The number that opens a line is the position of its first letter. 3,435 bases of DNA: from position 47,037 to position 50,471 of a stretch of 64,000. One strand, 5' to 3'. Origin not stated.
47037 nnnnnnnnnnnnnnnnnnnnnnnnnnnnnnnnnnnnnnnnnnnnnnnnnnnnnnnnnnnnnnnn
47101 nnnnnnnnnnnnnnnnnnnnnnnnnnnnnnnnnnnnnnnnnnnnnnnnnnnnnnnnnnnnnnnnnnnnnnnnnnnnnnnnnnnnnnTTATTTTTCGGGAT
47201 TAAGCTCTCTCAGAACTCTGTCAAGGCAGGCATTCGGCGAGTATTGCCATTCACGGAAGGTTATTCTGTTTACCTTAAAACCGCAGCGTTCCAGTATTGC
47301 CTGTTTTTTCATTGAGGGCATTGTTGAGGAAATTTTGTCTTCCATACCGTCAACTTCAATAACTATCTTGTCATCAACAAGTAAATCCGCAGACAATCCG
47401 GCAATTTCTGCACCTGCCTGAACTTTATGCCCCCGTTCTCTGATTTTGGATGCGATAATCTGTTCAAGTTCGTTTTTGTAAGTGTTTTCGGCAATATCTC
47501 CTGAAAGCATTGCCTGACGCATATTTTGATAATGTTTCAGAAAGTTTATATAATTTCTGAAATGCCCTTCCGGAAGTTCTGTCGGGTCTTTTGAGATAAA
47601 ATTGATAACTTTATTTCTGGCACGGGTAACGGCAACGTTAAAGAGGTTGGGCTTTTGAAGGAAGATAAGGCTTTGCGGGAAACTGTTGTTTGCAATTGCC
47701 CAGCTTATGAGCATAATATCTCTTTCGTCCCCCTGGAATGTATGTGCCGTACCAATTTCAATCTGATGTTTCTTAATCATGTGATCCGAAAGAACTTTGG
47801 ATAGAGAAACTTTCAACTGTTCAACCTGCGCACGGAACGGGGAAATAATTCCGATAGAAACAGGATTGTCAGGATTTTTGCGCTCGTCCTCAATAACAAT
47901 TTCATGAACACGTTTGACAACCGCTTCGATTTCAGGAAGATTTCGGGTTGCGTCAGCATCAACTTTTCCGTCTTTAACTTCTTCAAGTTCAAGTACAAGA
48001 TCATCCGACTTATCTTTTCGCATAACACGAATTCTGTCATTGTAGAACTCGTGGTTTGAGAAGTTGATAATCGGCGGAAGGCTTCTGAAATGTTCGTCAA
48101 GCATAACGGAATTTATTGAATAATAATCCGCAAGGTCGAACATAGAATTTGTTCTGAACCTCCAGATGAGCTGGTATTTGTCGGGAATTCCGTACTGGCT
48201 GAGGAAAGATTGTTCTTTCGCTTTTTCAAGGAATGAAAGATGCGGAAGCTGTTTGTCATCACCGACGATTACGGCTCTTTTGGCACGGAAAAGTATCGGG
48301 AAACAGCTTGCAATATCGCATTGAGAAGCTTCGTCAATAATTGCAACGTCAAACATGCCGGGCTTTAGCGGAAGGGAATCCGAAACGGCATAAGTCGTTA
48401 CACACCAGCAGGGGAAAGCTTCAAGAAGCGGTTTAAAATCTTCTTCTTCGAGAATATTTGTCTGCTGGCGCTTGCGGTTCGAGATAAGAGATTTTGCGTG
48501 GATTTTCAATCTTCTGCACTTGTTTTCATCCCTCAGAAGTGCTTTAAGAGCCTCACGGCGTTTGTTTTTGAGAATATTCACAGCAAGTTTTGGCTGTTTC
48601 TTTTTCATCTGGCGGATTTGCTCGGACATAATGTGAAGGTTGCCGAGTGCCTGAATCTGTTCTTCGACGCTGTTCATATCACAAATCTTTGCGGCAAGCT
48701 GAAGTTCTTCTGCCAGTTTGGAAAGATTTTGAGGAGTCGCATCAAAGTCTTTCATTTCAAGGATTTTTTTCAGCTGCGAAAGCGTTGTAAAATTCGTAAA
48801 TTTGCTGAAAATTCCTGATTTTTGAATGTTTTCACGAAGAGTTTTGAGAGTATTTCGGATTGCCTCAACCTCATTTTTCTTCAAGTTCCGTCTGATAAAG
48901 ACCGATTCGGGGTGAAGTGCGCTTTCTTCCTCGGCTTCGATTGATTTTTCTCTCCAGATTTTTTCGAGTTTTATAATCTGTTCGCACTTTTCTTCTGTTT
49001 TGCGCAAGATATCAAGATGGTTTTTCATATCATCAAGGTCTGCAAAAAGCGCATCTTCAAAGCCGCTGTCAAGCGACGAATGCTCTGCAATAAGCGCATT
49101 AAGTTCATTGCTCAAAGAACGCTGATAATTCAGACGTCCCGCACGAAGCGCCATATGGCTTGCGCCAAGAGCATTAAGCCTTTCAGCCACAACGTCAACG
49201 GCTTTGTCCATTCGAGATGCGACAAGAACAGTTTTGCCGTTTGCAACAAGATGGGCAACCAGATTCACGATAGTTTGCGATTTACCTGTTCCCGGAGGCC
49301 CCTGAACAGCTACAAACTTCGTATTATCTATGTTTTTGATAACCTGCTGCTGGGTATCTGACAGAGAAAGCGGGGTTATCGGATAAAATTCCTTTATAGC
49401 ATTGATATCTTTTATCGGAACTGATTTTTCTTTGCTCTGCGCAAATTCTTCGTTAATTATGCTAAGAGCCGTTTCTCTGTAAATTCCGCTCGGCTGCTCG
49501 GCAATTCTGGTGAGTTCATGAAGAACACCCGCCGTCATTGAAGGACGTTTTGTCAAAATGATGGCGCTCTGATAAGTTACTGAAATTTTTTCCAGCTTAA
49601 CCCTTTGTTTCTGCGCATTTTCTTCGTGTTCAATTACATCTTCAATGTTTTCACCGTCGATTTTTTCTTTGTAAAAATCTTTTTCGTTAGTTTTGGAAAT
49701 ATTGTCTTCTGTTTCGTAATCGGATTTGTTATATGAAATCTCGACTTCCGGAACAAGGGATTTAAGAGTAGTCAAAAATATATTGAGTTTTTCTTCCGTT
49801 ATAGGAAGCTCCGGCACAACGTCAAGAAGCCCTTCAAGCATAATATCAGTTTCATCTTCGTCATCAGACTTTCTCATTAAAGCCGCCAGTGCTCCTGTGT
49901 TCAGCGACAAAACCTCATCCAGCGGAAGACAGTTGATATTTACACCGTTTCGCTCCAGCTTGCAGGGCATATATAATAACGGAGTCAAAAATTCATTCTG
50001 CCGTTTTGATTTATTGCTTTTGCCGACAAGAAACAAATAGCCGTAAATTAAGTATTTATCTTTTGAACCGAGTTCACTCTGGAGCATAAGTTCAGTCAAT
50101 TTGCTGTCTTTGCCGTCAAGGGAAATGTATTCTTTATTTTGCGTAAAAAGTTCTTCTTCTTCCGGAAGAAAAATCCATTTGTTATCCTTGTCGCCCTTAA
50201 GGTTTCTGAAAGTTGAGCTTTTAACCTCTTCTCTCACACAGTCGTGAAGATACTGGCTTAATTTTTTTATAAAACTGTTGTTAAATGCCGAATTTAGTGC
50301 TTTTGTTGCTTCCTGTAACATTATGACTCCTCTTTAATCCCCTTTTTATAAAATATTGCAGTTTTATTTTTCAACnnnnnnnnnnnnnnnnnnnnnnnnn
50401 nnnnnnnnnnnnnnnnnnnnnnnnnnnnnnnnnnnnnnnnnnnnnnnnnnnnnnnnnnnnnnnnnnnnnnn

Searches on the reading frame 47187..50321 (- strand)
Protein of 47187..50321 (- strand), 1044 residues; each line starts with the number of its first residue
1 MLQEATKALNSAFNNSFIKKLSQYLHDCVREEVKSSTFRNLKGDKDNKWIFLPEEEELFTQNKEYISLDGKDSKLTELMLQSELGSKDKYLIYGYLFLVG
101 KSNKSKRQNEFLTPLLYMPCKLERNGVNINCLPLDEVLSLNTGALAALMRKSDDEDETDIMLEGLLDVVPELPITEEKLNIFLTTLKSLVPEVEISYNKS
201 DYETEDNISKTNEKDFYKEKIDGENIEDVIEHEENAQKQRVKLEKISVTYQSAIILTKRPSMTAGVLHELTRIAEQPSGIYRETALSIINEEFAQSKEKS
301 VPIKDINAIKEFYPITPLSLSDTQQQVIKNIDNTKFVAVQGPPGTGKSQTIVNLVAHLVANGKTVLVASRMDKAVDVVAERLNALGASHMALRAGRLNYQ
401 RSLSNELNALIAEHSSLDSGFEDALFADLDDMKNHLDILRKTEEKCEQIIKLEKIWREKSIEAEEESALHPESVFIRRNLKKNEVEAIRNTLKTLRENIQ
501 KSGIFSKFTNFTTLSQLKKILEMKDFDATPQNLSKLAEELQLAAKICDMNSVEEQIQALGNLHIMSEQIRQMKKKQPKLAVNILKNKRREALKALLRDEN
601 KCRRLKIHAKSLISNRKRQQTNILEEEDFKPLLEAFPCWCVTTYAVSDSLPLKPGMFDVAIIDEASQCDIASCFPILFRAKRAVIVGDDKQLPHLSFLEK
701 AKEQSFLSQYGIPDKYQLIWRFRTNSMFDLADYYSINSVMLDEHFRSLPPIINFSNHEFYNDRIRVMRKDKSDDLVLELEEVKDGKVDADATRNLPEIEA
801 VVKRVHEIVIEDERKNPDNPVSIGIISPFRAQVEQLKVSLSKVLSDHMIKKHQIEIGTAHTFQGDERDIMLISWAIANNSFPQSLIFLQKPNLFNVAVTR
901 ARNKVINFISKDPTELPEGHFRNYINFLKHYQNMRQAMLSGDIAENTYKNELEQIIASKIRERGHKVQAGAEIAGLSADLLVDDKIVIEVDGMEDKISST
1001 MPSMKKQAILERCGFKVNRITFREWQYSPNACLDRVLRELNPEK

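Call 13: search_protein_families(library=pfam, proteins=[window:47187-50321:-])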
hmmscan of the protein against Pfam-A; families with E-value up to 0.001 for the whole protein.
window:47187-50321:- (1044 aa): 10 families
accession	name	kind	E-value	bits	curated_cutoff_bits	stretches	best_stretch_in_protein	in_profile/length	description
PF13086.12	AAA_11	-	3.8e-27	96.1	27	2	320-527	2-215/257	AAA domain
PF13087.12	AAA_12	-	1.1e-23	84.3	27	1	726-906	4-189/195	AAA domain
PF13604.12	AAA_30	-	7.9e-12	45.7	27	1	320-384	2-68/191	AAA domain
PF13245.12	AAA_19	-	1.4e-11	45.1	25.1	1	324-390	1-70/134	AAA domain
PF18741.7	MTES_1575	-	3.2e-10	40.4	38.2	1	953-1040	2-96/96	REase_MTES_1575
PF01443.25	Viral_helicase1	-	3.6e-07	30.7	21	0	653-727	56-135/228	Viral superfamily 1 RNA helicase core domain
PF00270.35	DEAD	-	7.6e-05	22.9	26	1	323-418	3-106/167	DEAD/DEAH box helicase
PF05127.21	NAT10_TcmA_helicase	-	0.00018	21.9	22.7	0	339-388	2-53/176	RNA cytidine acetyltransferase NAT10/TcmA, helicase domain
PF20720.3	nSTAND3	-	0.00019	21.6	27.2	1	325-379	8-62/155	Novel STAND NTPase 3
PF02562.22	PhoH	-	0.00056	19.9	27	0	321-411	6-91/205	PhoH-like protein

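Call 14: find_encoding_contigs(protein=window:47187-50321:-, flank=6000, max_places=8)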
Protein window:47187-50321:- (1044 aa): 3 contigs read that carry it; 1 place shown.
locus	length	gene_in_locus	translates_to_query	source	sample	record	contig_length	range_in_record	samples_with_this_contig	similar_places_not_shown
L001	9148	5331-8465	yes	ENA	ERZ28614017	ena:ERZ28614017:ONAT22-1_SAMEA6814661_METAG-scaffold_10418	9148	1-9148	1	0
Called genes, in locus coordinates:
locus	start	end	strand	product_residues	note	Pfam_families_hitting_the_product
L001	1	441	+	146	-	?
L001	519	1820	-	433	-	PF09903:DUF2130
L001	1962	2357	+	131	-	PF04233:Phage_Mu_F (weak)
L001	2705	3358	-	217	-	-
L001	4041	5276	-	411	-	PF01743:PolyA_pol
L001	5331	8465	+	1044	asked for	PF01443:Viral_helicase1 (faint), PF13086:AAA_11, PF13245:AAA_19 (weak), PF13604:AAA_30, PF13086:AAA_11, PF13087:AAA_12, PF18741:MTES_1575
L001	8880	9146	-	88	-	?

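Call 15: search_protein_families(library=padloc, proteins=[window:47187-50321:-])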
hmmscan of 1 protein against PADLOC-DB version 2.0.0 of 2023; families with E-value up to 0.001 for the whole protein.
window:47187-50321:- (1044 aa): 11 families
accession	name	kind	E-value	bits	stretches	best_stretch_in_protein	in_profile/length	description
PDLC05009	PDC-S37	-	1.3e-59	200.2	2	637-1041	918-1339/1550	-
PDLC03924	MkoC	-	3.4e-48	162.5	2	397-908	413-941/1136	-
PDLC03920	MkoA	-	1.1e-41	141.1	1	226-906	532-1071/1112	-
PDLC03921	MkoA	-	1.5e-30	103.7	2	649-905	1289-1561/1607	-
PDLC02194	Hhe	-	9.9e-26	87.3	2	637-1041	1361-1781/1911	-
PDLC04140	mad8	-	7.7e-09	33.5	1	323-498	12-149/314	mads_8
PDLC02895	DpdJ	-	3.1e-08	28.9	1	823-911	371-454/2112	DpdJ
PDLC01734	typeIV_RecD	-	3e-05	20.5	1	307-378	327-398/763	RecD_0_IVD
PDLC05064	PDC-S68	-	3.4e-05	19.7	1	322-378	688-744/1273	-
PDLC01439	typeIV_DinG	-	0.00018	18.3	1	325-448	25-143/575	CAS-IV-A; associated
PDLC01087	C3a187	-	0.00091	16.1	0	317-368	194-244/559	NERD+UvrD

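Call 76: find_homologous_proteins(query=window:47187-50321:-, max_evalue=1e-50)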
Query window:47187-50321:- (1044 aa): 2398 proteins with E <= 1e-50 among 8000 candidates; the best 120 are listed.
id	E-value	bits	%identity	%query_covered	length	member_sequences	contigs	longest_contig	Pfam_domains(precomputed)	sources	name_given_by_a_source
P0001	0.0e+0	2217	96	100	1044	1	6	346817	PF13087.13,PF13086.13,PF01443.25,PF13604.13,PF13245.13,PF18741.8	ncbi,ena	-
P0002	0.0e+0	2215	96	100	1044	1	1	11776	PF13087.13,PF13086.13,PF01443.25,PF13604.13,PF13245.13,PF18741.8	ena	-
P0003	0.0e+0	2211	95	100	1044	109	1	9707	PF13087.13,PF13086.13,PF01443.25,PF13604.13,PF13245.13,PF18741.8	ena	-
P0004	0.0e+0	2211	96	100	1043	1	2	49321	PF13087.13,PF13086.13,PF01443.25,PF13604.13,PF13245.13,PF18741.8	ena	-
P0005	0.0e+0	2200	95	100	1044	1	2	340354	PF13087.13,PF13086.13,PF01443.25,PF13604.13,PF13245.13,PF18741.8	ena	-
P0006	0.0e+0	2185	94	100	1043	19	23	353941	PF13087.13,PF13086.13,PF01443.25,PF13604.13,PF13245.13,PF18741.8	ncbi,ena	-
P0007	0.0e+0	2184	94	100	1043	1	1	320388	PF13087.13,PF13086.13,PF01443.25,PF13604.13,PF13245.13,PF18741.8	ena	-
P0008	0.0e+0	2183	94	100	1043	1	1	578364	PF13087.13,PF13086.13,PF01443.25,PF13604.13,PF13245.13,PF18741.8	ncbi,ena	-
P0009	0.0e+0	2183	94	100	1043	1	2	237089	PF13087.13,PF13086.13,PF01443.25,PF13604.13,PF13245.13,PF18741.8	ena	-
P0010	0.0e+0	2183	94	100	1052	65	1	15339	PF13087.13,PF13086.13,PF01443.25,PF13604.13,PF13245.13,PF18741.8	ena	-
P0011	0.0e+0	2180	94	100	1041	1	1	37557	PF13087.13,PF13086.13,PF01443.25,PF13604.13,PF13245.13,PF18741.8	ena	-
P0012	0.0e+0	2107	91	100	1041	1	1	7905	PF13087.13,PF13086.13,PF01443.25,PF13604.13,PF13245.13,PF18741.8,PF20720.4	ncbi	-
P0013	0.0e+0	2104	91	100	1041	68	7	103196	PF13087.13,PF13086.13,PF01443.25,PF13604.13,PF13245.13,PF18741.8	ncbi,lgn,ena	-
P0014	0.0e+0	2101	90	100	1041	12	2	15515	PF13087.13,PF13086.13,PF01443.25,PF13604.13,PF13245.13,PF18741.8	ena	-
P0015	0.0e+0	2086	90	100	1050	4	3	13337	PF13087.13,PF13086.13,PF01443.25,PF13604.13,PF13245.13,PF18741.8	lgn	-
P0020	0.0e+0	1941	84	100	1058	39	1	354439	PF13087.13,PF13086.13,PF01443.25,PF13604.13,PF13245.13,PF18741.8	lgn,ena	-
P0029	0.0e+0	1835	79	100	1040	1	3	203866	PF13087.13,PF13086.13,PF01443.25,PF13604.13,PF13245.13,PF18741.8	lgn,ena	-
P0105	0.0e+0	1796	77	100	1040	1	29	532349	PF13087.13,PF13086.13,PF01443.25,PF13604.13,PF13245.13,PF18741.8,PF00580.28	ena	-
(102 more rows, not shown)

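Call 77: find_encoding_contigs(protein=P0013, flank=2000, max_places=2)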
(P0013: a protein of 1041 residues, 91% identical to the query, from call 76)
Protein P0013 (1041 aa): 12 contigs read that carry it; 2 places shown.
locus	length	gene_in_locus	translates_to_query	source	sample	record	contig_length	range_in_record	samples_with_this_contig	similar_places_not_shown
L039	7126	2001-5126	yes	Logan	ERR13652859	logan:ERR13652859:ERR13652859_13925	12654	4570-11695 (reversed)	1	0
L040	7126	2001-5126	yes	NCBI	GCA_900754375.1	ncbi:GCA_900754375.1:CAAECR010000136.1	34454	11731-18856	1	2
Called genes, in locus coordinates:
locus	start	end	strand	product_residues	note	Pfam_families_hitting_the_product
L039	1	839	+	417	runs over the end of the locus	-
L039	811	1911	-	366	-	PF01743:PolyA_pol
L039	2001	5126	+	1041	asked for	PF01443:Viral_helicase1 (faint), PF13086:AAA_11, PF13245:AAA_19 (weak), PF13604:AAA_30 (weak), PF13087:AAA_12, PF18741:MTES_1575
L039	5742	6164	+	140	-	-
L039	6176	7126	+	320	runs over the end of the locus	PF01545:Cation_efflux, PF16916:ZT_dimer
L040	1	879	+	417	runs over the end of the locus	-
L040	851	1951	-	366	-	PF01743:PolyA_pol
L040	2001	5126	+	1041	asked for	PF01443:Viral_helicase1 (faint), PF13086:AAA_11, PF13245:AAA_19 (weak), PF13604:AAA_30 (weak), PF13087:AAA_12, PF18741:MTES_1575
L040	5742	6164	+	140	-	-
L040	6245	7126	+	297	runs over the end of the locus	PF01545:Cation_efflux, PF16916:ZT_dimer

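Call 78: find_encoding_contigs(protein=P0020, flank=2000, max_places=2)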
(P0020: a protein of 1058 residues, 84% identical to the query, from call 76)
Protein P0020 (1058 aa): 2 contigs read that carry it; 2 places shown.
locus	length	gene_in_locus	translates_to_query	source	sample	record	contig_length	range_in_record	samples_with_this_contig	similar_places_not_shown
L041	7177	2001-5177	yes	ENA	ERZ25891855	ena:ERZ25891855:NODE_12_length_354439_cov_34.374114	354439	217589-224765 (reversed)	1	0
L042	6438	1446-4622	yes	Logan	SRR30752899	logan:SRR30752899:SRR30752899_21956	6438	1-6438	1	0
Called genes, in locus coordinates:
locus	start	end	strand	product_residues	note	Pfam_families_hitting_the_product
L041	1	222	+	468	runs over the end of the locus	PF00083:Sugar_tr, PF07690:MFS_1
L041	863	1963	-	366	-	PF01743:PolyA_pol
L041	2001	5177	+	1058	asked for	PF01443:Viral_helicase1 (faint), PF13086:AAA_11, PF13245:AAA_19, PF13604:AAA_30, PF13086:AAA_11, PF13087:AAA_12, PF18741:MTES_1575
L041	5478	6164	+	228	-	PF04536:TPM_phosphatase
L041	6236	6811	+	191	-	PF04011:LemA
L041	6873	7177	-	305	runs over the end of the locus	PF20318:DUF6613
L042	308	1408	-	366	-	PF01743:PolyA_pol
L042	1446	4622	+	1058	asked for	PF01443:Viral_helicase1 (faint), PF13086:AAA_11, PF13245:AAA_19, PF13604:AAA_30, PF13086:AAA_11, PF13087:AAA_12, PF18741:MTES_1575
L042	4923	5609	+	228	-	PF04536:TPM_phosphatase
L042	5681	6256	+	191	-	PF04011:LemA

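Call 79: find_encoding_contigs(protein=P0029, flank=2000, max_places=2)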
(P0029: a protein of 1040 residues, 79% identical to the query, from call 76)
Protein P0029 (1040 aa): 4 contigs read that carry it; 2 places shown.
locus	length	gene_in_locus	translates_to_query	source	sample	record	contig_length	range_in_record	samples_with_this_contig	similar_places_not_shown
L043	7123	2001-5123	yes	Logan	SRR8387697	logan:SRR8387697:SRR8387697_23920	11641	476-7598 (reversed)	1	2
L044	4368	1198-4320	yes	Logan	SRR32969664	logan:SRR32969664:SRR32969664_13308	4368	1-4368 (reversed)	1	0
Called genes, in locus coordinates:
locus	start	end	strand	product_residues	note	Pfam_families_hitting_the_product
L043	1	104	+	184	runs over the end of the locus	PF00515:TPR_1 (weak), PF07719:TPR_2 (faint), PF13181:TPR_8 (faint), PF13424:TPR_12 (weak)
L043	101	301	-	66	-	-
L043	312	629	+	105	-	-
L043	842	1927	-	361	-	PF01743:PolyA_pol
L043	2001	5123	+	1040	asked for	PF01443:Viral_helicase1 (faint), PF13086:AAA_11, PF13245:AAA_19, PF13604:AAA_30, PF13086:AAA_11, PF13087:AAA_12, PF18741:MTES_1575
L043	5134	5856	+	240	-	-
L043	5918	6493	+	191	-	PF04011:LemA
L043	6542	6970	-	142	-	-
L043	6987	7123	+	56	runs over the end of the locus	-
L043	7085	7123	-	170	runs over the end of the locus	?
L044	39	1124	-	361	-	PF01743:PolyA_pol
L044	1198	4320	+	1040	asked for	PF01443:Viral_helicase1 (faint), PF13086:AAA_11, PF13245:AAA_19, PF13604:AAA_30, PF13086:AAA_11, PF13087:AAA_12, PF18741:MTES_1575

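Call 80: find_encoding_contigs(protein=P0105, flank=2000, max_places=2)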
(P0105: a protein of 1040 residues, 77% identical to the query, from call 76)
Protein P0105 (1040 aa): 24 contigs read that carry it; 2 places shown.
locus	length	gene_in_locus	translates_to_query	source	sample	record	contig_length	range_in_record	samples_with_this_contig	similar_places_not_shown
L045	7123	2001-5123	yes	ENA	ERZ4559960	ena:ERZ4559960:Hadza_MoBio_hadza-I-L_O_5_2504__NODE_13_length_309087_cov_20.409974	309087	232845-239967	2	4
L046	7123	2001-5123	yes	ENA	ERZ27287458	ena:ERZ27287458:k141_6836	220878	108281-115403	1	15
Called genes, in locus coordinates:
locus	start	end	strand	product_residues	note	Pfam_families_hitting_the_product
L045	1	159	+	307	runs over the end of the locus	PF12706:Lactamase_B_2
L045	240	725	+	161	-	PF00515:TPR_1 (faint), PF07719:TPR_2 (faint), PF13181:TPR_8 (faint), PF13424:TPR_12 (faint), PF13428:TPR_14 (faint)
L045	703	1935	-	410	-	PF01743:PolyA_pol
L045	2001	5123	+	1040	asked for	PF01443:Viral_helicase1 (faint), PF00580:UvrD-helicase (weak), PF13086:AAA_11, PF13245:AAA_19, PF13604:AAA_30, PF13086:AAA_11, PF13087:AAA_12, PF18741:MTES_1575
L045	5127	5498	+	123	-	-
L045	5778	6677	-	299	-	PF20318:DUF6613 (weak)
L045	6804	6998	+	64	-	PF01381:HTH_3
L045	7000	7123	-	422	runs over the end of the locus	PF03447:NAD_binding_3, PF00742:Homoserine_dh, PF01842:ACT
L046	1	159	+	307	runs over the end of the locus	PF12706:Lactamase_B_2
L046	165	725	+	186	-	PF07719:TPR_2 (faint), PF13181:TPR_8 (faint), PF13428:TPR_14 (faint)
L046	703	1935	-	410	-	PF01743:PolyA_pol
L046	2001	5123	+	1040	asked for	PF01443:Viral_helicase1 (faint), PF00580:UvrD-helicase (weak), PF13086:AAA_11, PF13245:AAA_19, PF13604:AAA_30, PF13086:AAA_11, PF13087:AAA_12, PF18741:MTES_1575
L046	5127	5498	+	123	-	-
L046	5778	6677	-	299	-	PF20318:DUF6613 (weak)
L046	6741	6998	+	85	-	PF12844:HTH_19, PF01381:HTH_3, PF13443:HTH_26 (weak)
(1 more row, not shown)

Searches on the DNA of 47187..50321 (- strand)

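Call 60: build_rna_model(alignment_id=A5, structure=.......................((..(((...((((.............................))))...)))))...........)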
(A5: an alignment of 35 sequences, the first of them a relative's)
Model R1 built from alignment A5 (35 sequences, 89 columns); structure: as given.
model positions 74; base pairs 9; branch points 0; effective number of sequences 12.63; information 0.763 bits per position. Calibrated on 0.2 Mb of random sequence (short: E-values are rough).
structure used (alignment columns):
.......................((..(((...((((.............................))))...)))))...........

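Call 61: search_with_rna_model(model_id=R1, sources=[window, L002, L003, L004, L005, L006, L008, L009, L010, L011, L012, L013, L014, L015, L016, L017, L018, L019, L020, L021, L024, L025, L028, L029, L030, L031, L032, L035], make_alignment=true, max_evalue=0.01)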
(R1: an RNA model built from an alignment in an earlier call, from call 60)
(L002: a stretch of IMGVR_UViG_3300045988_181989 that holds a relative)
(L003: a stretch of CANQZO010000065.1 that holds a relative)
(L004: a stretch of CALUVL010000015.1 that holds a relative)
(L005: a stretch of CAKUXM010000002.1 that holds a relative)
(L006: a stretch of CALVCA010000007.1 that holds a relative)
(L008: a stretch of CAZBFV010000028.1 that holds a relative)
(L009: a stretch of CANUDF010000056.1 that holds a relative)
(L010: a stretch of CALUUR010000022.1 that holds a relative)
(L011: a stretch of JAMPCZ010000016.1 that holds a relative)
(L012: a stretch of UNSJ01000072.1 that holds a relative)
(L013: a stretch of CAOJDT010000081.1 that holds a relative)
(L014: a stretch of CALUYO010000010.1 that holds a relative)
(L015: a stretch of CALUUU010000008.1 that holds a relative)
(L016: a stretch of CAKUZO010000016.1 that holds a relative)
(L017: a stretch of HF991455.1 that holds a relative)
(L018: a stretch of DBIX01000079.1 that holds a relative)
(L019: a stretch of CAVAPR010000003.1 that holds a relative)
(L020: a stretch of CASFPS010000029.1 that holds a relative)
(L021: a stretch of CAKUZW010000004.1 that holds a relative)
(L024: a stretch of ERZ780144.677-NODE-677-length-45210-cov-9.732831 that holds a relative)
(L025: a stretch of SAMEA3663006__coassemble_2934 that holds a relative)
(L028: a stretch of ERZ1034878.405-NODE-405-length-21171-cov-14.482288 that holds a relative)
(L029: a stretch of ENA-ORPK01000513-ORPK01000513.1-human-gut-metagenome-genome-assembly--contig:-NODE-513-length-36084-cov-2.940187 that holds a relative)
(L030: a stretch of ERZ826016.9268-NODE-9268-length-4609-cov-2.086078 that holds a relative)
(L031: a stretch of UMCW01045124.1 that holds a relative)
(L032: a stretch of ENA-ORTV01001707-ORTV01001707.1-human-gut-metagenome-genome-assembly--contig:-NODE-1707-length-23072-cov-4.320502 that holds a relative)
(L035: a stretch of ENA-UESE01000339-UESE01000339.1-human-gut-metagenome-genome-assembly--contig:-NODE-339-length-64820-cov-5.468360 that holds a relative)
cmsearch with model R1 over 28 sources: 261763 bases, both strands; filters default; matches with E-value up to 0.01: 36.
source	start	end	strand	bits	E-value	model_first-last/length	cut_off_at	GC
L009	1130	1202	+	76.1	1.4e-15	1-74/74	no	0.45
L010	6565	6640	+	75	2.6e-15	1-74/74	no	0.38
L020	6116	6192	+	73.7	5.3e-15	1-74/74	no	0.43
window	47096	47172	-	73.6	5.6e-15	1-74/74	no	0.44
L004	5285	5361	+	73.6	5.6e-15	1-74/74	no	0.44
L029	2884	2956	-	72.6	9.9e-15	1-74/74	no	0.41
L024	1459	1531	+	72.4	1.1e-14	1-74/74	no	0.48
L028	6494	6566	-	71.8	1.5e-14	1-74/74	no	0.41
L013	705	778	-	71.8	1.6e-14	1-74/74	no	0.39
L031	1761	1833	+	71.2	2.1e-14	1-74/74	no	0.51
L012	1832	1906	+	70.8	2.6e-14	1-74/74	no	0.39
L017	598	672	+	69.9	4.3e-14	1-74/74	no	0.36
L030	3003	3077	+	69.9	4.5e-14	1-74/74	no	0.4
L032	9928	10002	+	69.9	4.5e-14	1-74/74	no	0.4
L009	529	603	+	69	7.3e-14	1-74/74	no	0.44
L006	1957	2029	-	66.5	2.8e-13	1-74/74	no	0.49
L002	1659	1732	-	65.5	5e-13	1-74/74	no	0.47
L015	3631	3705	+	65.4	5.4e-13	1-74/74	no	0.47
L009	821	896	+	65.1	6.4e-13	1-74/74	no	0.46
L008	4224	4297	-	64.5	8.7e-13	1-74/74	no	0.45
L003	787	859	-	61.9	3.8e-12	1-74/74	no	0.49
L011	1191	1269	-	61.6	4.4e-12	1-74/74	no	0.37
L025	642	715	+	60.6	7.6e-12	1-74/74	no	0.42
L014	4588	4662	+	60.2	9.5e-12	1-74/74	no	0.43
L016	5560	5634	-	55.4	1.4e-10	1-74/74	no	0.43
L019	3545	3619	-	54.2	2.6e-10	1-74/74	no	0.47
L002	8743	8815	-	53.1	5e-10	1-74/74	no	0.44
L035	10936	11008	+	53.1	5e-10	1-74/74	no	0.44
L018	3666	3736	-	52.5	6.8e-10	1-74/74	no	0.42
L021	6117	6188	+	51.1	1.5e-09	1-74/74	no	0.46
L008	4559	4632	-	49.9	2.8e-09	1-74/74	no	0.43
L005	1356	1426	-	47.7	1e-08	1-74/74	no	0.42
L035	7388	7464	-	45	4.4e-08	1-74/74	no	0.52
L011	858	929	-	37.9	2.3e-06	1-74/74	no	0.42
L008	3869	3944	-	32.9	3.6e-05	1-74/74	no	0.54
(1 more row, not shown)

Alignment A6: 36 matches aligned to the model, 88 columns, each read 5' to 3' on its own strand. Consensus structure (alignment columns), stored with it:
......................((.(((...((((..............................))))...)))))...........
